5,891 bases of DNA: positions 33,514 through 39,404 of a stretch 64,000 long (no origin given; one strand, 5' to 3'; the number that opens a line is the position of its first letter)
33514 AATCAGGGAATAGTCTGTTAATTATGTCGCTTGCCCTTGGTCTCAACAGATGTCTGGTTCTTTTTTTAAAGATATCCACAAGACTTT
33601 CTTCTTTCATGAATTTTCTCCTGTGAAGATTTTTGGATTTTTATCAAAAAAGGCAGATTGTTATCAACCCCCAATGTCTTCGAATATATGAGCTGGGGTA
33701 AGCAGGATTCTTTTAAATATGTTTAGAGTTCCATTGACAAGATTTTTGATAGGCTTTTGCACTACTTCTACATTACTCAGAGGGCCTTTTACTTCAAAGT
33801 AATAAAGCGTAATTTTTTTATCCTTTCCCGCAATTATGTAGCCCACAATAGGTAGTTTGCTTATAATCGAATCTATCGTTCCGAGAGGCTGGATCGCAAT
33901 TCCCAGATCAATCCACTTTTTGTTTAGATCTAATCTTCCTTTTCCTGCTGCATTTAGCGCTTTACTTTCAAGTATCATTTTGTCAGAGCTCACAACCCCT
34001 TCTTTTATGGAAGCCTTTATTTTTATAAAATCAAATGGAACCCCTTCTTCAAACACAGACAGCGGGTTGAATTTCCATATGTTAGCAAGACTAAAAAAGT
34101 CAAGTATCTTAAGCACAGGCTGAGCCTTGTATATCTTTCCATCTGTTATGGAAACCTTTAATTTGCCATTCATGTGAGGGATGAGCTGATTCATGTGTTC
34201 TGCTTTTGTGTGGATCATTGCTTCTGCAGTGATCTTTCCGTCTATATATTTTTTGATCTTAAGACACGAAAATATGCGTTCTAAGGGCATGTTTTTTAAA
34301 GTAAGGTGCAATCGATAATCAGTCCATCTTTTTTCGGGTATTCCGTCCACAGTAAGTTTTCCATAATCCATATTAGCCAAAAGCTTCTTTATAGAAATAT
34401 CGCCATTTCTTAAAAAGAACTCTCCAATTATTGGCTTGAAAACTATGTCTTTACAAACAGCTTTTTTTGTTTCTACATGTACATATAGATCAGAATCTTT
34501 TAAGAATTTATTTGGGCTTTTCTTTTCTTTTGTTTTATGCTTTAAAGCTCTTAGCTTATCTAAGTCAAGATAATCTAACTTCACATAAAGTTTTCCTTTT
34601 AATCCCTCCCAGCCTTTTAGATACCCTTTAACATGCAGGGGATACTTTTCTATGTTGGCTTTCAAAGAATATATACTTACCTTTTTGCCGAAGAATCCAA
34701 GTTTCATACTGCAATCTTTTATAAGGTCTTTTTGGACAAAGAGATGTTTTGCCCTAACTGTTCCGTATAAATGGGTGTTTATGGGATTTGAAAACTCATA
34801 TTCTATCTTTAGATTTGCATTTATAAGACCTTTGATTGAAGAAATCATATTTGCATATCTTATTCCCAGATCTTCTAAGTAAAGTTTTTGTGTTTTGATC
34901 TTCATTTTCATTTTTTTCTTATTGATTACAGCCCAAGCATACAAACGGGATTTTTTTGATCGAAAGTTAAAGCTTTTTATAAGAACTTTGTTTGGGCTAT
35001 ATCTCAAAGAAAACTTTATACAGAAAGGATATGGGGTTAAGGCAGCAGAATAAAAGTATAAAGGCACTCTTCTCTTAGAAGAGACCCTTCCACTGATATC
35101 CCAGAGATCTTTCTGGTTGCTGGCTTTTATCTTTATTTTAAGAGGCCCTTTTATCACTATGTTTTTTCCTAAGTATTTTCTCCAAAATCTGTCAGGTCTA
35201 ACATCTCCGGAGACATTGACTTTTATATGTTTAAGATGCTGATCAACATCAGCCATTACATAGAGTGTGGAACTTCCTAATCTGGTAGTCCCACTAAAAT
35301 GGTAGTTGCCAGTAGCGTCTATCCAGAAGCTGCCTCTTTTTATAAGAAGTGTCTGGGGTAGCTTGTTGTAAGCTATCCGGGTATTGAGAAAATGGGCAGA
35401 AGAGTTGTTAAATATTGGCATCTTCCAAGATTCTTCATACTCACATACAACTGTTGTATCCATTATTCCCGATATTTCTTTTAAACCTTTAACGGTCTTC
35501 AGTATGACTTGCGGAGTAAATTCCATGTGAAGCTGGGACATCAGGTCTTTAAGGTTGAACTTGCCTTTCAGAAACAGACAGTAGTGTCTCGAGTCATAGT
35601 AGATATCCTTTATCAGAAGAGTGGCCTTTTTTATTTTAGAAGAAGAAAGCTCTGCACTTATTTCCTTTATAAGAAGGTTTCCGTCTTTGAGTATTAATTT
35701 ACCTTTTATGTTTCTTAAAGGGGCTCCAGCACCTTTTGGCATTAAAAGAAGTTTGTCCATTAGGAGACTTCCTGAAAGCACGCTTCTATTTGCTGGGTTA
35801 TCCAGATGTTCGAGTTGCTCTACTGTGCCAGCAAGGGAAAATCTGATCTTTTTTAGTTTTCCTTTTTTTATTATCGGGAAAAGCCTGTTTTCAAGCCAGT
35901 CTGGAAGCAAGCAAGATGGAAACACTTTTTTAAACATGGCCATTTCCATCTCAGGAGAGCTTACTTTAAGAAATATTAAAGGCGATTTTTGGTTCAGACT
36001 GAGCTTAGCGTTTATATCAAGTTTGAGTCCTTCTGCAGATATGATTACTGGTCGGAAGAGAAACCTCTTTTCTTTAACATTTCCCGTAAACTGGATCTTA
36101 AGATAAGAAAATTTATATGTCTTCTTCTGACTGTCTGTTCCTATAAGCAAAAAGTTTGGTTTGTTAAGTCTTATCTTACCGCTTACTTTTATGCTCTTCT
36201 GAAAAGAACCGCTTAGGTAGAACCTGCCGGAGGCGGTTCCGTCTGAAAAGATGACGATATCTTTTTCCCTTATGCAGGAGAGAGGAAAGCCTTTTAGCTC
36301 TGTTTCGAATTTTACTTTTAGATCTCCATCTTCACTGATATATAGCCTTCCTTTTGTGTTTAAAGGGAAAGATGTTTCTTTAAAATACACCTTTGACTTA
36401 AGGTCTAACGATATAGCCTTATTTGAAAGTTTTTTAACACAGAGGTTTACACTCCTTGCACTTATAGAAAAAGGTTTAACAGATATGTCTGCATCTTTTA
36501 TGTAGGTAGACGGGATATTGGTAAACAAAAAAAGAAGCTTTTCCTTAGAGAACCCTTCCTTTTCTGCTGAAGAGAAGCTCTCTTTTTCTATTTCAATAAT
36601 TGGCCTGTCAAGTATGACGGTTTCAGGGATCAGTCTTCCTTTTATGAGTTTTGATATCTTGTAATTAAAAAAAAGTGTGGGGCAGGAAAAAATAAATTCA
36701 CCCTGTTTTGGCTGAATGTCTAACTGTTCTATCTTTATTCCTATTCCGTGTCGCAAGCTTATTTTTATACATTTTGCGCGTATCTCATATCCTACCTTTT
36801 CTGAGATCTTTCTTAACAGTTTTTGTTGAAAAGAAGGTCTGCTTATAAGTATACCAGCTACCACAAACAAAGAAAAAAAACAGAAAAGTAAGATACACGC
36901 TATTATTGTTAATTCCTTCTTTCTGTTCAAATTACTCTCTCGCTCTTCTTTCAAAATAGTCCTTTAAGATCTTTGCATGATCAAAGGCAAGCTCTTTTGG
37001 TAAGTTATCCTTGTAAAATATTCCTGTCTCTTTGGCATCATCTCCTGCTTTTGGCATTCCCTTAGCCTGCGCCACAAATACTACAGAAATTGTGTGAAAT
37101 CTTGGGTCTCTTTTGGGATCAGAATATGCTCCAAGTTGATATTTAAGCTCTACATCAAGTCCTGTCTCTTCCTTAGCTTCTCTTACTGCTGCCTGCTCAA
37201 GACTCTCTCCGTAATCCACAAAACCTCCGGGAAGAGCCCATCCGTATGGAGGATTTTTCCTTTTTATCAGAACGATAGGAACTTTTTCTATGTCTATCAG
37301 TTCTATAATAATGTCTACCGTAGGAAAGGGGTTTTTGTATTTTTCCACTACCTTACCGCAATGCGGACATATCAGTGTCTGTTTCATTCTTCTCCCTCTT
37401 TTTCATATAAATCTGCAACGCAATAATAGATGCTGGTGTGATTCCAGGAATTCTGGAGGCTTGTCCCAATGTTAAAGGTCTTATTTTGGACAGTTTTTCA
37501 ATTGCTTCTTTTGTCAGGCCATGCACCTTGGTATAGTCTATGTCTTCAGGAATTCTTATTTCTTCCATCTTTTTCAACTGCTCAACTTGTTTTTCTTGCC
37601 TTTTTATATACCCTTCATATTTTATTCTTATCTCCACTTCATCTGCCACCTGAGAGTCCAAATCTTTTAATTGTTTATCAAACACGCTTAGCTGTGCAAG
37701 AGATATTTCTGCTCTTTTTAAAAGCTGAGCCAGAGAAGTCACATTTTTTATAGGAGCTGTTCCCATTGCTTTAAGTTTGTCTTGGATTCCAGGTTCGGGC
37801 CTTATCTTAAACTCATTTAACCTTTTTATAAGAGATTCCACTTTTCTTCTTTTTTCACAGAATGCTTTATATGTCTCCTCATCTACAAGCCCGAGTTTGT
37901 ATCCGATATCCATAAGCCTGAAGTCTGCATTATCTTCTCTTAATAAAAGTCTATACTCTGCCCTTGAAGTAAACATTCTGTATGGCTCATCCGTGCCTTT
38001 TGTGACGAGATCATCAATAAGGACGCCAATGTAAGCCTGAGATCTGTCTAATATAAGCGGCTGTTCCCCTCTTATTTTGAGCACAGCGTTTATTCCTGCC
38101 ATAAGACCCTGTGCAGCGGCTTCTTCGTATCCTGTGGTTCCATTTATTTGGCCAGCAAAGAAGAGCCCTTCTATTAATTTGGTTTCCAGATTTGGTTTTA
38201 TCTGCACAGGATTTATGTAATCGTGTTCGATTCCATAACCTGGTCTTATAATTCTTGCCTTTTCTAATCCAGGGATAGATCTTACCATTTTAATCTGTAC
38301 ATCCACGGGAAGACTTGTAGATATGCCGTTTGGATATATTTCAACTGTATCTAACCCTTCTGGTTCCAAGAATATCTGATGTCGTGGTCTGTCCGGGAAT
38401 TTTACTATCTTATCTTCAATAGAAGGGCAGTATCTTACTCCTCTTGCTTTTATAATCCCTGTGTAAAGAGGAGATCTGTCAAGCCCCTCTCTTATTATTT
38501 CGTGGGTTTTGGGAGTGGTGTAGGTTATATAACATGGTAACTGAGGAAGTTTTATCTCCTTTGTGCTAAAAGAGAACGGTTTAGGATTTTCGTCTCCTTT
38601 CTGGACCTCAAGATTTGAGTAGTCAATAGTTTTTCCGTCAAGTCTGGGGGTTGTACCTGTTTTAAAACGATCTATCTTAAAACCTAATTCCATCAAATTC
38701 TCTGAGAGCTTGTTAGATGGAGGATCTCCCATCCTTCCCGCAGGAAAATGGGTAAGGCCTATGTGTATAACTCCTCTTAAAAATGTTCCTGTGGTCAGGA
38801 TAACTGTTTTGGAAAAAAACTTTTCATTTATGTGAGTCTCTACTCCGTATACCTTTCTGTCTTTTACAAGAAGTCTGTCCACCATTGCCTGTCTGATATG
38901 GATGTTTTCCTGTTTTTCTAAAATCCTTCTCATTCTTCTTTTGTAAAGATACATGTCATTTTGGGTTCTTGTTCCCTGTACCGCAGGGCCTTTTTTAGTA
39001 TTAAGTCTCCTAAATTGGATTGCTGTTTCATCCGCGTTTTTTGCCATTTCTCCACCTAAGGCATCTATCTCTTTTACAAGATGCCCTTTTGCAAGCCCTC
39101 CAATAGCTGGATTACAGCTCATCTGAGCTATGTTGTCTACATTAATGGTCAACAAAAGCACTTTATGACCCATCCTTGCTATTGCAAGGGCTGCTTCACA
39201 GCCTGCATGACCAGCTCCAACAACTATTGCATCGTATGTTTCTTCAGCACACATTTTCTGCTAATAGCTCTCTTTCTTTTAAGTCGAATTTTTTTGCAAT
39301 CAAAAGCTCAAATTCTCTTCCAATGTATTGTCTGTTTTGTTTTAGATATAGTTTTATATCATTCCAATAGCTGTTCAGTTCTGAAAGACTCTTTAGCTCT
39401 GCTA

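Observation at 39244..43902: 1552-aa orphan protein translationally wired between radA and mnmG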

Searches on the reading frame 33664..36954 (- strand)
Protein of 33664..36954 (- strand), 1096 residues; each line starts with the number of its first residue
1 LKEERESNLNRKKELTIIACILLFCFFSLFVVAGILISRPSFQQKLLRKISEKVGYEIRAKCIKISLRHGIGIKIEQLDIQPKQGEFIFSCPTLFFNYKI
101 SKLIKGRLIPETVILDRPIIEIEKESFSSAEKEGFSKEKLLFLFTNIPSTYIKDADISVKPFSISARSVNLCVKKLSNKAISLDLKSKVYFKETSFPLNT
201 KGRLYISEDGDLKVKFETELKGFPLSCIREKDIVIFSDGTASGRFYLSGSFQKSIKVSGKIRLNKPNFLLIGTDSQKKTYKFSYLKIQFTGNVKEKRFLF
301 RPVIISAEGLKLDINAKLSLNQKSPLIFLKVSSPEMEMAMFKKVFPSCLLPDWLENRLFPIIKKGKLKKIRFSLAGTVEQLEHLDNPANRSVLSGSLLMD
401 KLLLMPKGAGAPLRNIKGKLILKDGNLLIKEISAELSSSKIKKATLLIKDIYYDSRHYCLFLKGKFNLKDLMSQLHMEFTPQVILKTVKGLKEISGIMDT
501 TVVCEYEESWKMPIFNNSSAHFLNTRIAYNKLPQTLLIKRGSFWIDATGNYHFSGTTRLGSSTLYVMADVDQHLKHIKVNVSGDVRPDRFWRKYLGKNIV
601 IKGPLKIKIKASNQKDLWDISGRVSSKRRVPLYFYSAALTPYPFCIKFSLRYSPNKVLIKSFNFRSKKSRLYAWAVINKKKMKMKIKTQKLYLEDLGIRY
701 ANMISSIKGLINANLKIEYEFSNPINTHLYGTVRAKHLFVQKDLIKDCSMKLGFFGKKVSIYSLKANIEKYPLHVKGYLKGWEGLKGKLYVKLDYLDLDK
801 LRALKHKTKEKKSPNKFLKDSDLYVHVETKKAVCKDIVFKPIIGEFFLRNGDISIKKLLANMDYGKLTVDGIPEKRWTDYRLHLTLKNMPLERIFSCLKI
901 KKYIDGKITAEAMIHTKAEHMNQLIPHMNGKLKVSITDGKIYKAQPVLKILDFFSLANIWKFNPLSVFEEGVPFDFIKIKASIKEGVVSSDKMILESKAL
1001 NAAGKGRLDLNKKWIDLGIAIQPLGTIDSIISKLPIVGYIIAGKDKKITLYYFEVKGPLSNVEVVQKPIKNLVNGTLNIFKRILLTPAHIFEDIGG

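Call 5: search_protein_families(library=pfam, proteins=[window:33664-36954:-], max_evalue=0.1)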
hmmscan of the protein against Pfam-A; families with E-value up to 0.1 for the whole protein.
window:33664-36954:- (1096 aa): 4 families
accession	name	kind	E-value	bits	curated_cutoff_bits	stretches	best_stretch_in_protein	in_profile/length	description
PF13116.12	YhdP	-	9e-36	123.7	46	2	213-1061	369-1221/1224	YhdP protein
PF05170.20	AsmA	-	2.1e-08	33.9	29.8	1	811-990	429-604/607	AsmA family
PF05359.17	DUF748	-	1.3e-06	27.2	50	1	6-321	6-328/1037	Domain of Unknown Function (DUF748)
PF04357.19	TamB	-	0.0016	18.2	22.4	1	199-280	14-88/381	TamB, inner membrane protein subunit of TAM complex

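Call 6: search_protein_families(library=ncbifam, proteins=[window:33664-36954:-], max_evalue=0.1)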
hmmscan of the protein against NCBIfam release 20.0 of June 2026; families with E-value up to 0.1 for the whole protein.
window:33664-36954:- (1096 aa): 4 families
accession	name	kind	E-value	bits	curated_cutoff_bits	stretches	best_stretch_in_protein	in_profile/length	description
NF008091.0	PRK10833.1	equivalog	4.1e-12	45.4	412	1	809-1022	328-542/618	outer membrane assembly protein AsmA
TIGR02099.1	TIGR02099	equivalog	3.6e-10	38.2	519.15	1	924-1023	1095-1198/1260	YhdP family protein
NF008148.1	PRK10899.1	exception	5.5e-09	34.5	1512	1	839-1023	1009-1201/1266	AsmA2 domain-containing protein YhdP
TIGR04411.1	T2SS_GspN_Lepto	equivalog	0.00031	20.3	50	0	22-107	9-90/280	type II secretion system protein GspN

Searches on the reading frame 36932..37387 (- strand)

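Call 5: search_protein_families(library=pfam, proteins=[window:36932-37387:-], max_evalue=0.1)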
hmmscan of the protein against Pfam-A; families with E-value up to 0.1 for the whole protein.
window:36932-37387:- (151 aa): 3 families
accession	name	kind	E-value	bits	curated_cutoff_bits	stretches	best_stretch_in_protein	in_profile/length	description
PF00293.34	NUDIX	-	5.3e-23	81.9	21.1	1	30-143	10-133/134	NUDIX domain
PF22327.2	Nudt16-like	-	0.045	14.1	27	1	52-80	37-66/161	U8 snoRNA-decapping enzyme-like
PF13248.11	Zn_ribbon_3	-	0.081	12.9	27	0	4-15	2-13/26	zinc-ribbon domain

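Call 6: search_protein_families(library=ncbifam, proteins=[window:36932-37387:-], max_evalue=0.1)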
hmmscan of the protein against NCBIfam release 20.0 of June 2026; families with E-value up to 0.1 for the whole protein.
window:36932-37387:- (151 aa): 29 families (the best 25 are shown)
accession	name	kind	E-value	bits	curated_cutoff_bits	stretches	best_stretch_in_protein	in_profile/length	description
NF050029.2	TransRepNtr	equivalog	3.5e-15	56.2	400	1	15-148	15-156/245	ADPR responsive transcriptional repressor NtrR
NF003786.0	PRK05379.1-2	equivalog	4.8e-10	39.2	397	1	19-141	212-348/354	bifunctional nicotinamide-nucleotide adenylyltransferase/Nudix hydroxylase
NF003787.0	PRK05379.1-4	equivalog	3.5e-09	36.1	449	1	19-82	202-267/346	bifunctional nicotinamide-nucleotide adenylyltransferase/Nudix hydroxylase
NF003788.0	PRK05379.1-5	equivalog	2.1e-08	33.8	354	1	20-119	208-319/351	bifunctional nicotinamide-nucleotide adenylyltransferase/Nudix hydroxylase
NF041652.1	Nud_hyd_Dein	equivalog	7.1e-08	32.8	200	1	50-109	45-103/152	Nudix hydrolase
NF003791.0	PRK05379.2-3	equivalog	7.6e-08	31.9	409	1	16-121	197-310/340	bifunctional nicotinamide-nucleotide adenylyltransferase/Nudix hydroxylase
NF006961.0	PRK09438.1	equivalog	2.2e-07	30.4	103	1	17-82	5-67/151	dihydroneopterin triphosphate diphosphatase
NF003785.0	PRK05379.1-1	equivalog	3e-07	30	418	1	17-103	199-289/347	bifunctional nicotinamide-nucleotide adenylyltransferase/Nudix hydroxylase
NF001299.0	PRK00241.1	equivalog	4.3e-07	29.6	158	1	7-83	123-195/263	NAD(+) diphosphatase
NF006530.0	PRK08999.1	equivalog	4.9e-07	29.1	245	1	24-86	6-71/315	Nudix family hydrolase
TIGR02705.1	nudix_YtkD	equivalog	9.2e-07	28.5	154.4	1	49-131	46-126/156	RNA deprotection pyrophosphohydrolase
NF052459.1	OxoGTPPhMutT1Mycb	equivalog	5.2e-06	25.8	475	1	37-91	19-72/292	8-oxo-(d)GTP phosphatase MutT1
NF008044.0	PRK10776.1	equivalog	9.3e-06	25.6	148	1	50-113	33-95/130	8-oxo-dGTP diphosphatase MutT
NF001938.0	PRK00714.1-5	equivalog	2.5e-05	23.7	116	1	44-78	41-75/172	RNA pyrophosphohydrolase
NF008003.0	PRK10729.1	equivalog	3.2e-05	23.3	248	1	29-81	71-123/210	ADP-ribose diphosphatase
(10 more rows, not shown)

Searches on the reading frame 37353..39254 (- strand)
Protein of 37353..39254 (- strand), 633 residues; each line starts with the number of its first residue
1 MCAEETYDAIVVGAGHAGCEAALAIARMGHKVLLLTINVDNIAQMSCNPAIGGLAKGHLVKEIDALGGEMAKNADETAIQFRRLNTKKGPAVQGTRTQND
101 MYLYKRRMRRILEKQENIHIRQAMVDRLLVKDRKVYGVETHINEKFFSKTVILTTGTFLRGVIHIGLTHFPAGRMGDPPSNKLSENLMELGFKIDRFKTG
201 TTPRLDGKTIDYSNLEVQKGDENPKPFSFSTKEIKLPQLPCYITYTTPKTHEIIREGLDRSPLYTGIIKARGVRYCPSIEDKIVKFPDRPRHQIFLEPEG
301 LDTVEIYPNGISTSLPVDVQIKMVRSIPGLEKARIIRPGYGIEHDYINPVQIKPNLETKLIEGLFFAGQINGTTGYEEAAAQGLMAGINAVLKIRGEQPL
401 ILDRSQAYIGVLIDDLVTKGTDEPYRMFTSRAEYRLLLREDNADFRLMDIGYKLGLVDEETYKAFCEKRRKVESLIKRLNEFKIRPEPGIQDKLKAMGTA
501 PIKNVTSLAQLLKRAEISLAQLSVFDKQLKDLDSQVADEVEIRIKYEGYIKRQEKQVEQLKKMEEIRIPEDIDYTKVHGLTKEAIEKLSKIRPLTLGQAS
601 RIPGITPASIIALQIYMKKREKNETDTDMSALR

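Call 5: search_protein_families(library=pfam, proteins=[window:37353-39254:-], max_evalue=0.1)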
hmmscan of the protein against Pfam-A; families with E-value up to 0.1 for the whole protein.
window:37353-39254:- (633 aa): 15 families
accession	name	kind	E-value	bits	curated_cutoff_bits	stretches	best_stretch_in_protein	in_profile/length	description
PF01134.28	GIDA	-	6.5e-173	575.7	22.1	1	8-397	1-390/391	Glucose inhibited division protein A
PF13932.14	SAM_GIDA_C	-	1.6e-26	92.3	27.1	1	558-613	1-56/57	tRNA modifying enzyme MnmG/GidA C-terminal helical bundle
PF21680.2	GIDA_C_1st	-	9.9e-24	84.4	24.7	1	459-554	1-96/96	tRNA modifying enzyme MnmG/GidA C-terminal helical domain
PF12831.13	FAD_oxidored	-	2.3e-06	27.6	27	1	8-142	1-128/416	FAD dependent oxidoreductase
PF07992.20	Pyr_redox_2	-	1.5e-05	25.1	26.1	1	7-91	1-58/291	Pyridine nucleotide-disulphide oxidoreductase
PF00890.30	FAD_binding_2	-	2.8e-05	23.9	20.4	1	8-36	1-29/414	FAD binding domain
PF07201.16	HrpJ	-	0.00058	20.6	25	1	469-561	45-139/166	HrpJ-like domain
PF01266.30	DAO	-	0.00074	19.6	27.9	1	8-93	1-83/353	FAD dependent oxidoreductase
PF01262.27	AlaDh_PNT_C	-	0.003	17.4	23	1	9-45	31-67/214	Alanine dehydrogenase/PNT, C-terminal domain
PF13738.12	Pyr_redox_3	-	0.0041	16.8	30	0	8-36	166-194/305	Pyridine nucleotide-disulphide oxidoreductase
PF00070.33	Pyr_redox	-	0.0045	17.9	22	1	9-36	2-29/82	Pyridine nucleotide-disulphide oxidoreductase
PF03486.20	HI0933_like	-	0.0046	16.9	50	0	8-156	2-163/244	HI0933-like protein Rossmann domain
PF03721.20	UDPG_MGDP_dh_N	-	0.016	15.2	27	1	11-46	5-40/187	UDP-glucose/GDP-mannose dehydrogenase family, NAD binding domain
PF13450.12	NAD_binding_8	-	0.034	14.9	21.9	0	11-35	1-25/68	NAD(P)-binding Rossmann-like domain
PF00899.27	ThiF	-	0.071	12.7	28.1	0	9-33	23-47/238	ThiF family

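Call 6: search_protein_families(library=ncbifam, proteins=[window:37353-39254:-], max_evalue=0.1)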
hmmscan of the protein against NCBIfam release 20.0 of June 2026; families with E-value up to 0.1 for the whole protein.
window:37353-39254:- (633 aa): 77 families (the best 25 are shown)
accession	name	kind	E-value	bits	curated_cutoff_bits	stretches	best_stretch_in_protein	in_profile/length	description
TIGR00136.1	mnmG_gidA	equivalog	1.7e-278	925.1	524.85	1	7-620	1-615/616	tRNA uridine-5-carboxymethylaminomethyl(34) synthesis enzyme MnmG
NF003739.0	PRK05335.1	equivalog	4.9e-25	88.2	262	2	310-419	280-389/441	methylenetetrahydrofolate--tRNA-(uracil(54)-C(5))-methyltransferase (FADH(2)-oxidizing) TrmFO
TIGR00137.1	gid_trmFO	equivalog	2.5e-21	76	428.65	2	310-422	277-389/433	FADH(2)-oxidizing methylenetetrahydrofolate--tRNA-(uracil(54)-C(5))-methyltransferase TrmFO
TIGR02032.1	GG-red-SF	subfamily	1.9e-08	34.4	158.8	1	7-156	1-146/297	geranylgeranyl reductase family protein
NF004943.0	PRK06292.2-1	equivalog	3.3e-06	26.1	432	1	5-157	2-141/456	dihydrolipoyl dehydrogenase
NF041080.1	DGGGPL_reductase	equivalog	5.7e-06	25.5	580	1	6-156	1-154/447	digeranylgeranylglycerophospholipid reductase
NF007542.0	PRK10157.1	subfamily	8.1e-06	24.8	610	1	3-155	2-160/428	FAD-dependent oxidoreductase FixC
NF005691.0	PRK07494.1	equivalog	8.3e-05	21.3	459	1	3-40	5-42/404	UbiH/UbiF family hydroxylase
NF002480.1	PRK01747.1-1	equivalog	0.00012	20.7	540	1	6-60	248-300/645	bifunctional tRNA (5-methylaminomethyl-2-thiouridine)(34)-methyltransferase MnmC2/FAD-dependent 5-carboxymethylaminomethyl-2-thiouridine(34)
NF005064.0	PRK06481.1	equivalog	0.00021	20.1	542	0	5-35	60-90/506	flavocytochrome c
NF007450.0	PRK10015.1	subfamily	0.00028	19.7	466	1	3-36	2-35/429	FAD-dependent oxidoreductase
TIGR01377.1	soxA_mon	subfamily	0.00029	19.7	479.65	1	7-35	1-29/381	amino oxidase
TIGR01292.1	TRX_reduct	equivalog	0.00061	18.7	343.45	1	7-37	1-31/300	thioredoxin-disulfide reductase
NF003585.0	PRK05249.1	equivalog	0.00065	18.4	465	1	4-35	4-35/464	Si-specific NAD(P)(+) transhydrogenase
NF009477.0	PRK12843.1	equivalog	0.0017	16.9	758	1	4-35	14-45/578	FAD-dependent oxidoreductase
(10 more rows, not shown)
